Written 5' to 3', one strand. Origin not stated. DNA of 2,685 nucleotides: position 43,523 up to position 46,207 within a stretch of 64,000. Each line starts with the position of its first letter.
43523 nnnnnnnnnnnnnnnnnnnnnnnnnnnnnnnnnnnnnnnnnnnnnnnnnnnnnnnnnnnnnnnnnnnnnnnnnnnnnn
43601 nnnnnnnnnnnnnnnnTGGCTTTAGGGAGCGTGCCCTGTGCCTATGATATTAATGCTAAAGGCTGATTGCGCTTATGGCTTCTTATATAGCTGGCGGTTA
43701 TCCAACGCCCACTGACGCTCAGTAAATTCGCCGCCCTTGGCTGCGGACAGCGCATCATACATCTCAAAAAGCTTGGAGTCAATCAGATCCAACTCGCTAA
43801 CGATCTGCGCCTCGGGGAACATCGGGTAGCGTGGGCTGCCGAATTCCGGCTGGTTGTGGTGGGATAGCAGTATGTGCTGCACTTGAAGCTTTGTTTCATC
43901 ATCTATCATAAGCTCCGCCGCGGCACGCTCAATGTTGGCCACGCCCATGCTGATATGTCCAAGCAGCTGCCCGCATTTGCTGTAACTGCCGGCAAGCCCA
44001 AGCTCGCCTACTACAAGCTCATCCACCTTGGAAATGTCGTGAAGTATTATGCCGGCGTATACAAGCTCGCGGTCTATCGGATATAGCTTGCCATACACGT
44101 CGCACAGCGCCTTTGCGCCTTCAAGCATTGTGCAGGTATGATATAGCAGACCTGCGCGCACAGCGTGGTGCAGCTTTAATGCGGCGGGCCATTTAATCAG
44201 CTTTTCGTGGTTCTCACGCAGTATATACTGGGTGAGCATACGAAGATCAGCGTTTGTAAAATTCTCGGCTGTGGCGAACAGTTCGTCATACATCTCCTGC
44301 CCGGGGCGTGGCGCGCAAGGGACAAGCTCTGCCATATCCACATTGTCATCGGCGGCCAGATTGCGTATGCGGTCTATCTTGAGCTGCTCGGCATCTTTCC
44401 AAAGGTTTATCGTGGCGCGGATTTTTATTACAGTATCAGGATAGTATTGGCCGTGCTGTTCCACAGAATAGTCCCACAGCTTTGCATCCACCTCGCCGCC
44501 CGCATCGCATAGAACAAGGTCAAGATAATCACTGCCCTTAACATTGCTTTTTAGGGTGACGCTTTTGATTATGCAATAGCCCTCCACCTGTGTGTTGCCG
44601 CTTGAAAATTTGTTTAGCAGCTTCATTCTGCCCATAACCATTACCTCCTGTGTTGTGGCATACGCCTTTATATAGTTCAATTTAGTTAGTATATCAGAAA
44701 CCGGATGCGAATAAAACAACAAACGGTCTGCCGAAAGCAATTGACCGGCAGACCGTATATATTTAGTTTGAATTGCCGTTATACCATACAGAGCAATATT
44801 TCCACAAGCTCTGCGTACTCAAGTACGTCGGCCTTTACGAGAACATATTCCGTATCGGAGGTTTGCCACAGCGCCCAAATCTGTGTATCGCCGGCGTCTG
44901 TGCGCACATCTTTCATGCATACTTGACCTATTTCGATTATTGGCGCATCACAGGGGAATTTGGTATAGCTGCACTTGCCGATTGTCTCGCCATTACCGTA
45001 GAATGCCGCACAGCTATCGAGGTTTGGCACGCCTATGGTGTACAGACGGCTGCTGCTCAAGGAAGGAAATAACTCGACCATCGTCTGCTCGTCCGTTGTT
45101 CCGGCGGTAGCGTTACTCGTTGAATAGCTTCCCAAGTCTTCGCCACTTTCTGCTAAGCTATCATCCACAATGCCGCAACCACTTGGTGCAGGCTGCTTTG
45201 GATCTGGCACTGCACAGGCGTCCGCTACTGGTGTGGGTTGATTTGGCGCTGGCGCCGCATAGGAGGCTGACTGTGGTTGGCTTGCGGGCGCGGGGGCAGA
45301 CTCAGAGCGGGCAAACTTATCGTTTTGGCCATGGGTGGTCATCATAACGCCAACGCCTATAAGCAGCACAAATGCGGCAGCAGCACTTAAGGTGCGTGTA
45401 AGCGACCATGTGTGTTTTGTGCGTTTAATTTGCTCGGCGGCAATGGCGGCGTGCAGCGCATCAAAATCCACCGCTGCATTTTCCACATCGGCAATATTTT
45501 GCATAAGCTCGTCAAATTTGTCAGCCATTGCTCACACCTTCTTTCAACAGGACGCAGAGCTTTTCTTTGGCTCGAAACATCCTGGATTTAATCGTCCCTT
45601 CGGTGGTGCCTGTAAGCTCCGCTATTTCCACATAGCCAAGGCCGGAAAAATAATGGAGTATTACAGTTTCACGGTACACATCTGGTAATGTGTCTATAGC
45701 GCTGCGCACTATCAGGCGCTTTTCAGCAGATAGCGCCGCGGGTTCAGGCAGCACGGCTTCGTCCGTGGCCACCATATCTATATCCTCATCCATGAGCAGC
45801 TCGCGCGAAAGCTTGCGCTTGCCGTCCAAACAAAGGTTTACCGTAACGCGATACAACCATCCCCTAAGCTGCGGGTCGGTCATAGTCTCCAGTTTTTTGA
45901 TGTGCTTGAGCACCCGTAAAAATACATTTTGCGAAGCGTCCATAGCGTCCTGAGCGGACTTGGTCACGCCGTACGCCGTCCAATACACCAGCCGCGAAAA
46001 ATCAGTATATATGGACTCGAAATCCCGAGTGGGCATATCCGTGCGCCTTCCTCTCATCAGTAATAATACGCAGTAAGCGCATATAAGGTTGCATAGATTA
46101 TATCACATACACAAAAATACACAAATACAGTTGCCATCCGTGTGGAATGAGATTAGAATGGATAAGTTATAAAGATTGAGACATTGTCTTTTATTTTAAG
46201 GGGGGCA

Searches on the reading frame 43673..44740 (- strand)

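Call 20: search_protein_families(library=pfam, proteins=[window:43673-44740:-], max_evalue=0.001)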
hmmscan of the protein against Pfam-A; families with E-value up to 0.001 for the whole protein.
window:43673-44740:- (355 aa): 1 family
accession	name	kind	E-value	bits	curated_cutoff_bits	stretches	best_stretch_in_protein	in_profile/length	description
PF01966.28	HD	-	2.2e-08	34.8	22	1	199-321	2-114/116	HD domain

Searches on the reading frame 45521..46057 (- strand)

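Call 20: search_protein_families(library=pfam, proteins=[window:45521-46057:-], max_evalue=0.001)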
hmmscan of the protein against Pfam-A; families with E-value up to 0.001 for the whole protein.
window:45521-46057:- (178 aa): 3 families
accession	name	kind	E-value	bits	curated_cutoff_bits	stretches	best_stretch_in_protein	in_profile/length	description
PF08281.18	Sigma70_r4_2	-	7.8e-17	61.1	25.7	1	115-167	2-54/54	Sigma-70, region 4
PF04542.20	Sigma70_r2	-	9.4e-14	51.4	24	1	17-85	2-70/71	Sigma-70 region 2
PF04545.22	Sigma70_r4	-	1.8e-07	31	24.1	1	120-167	1-48/50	Sigma-70, region 4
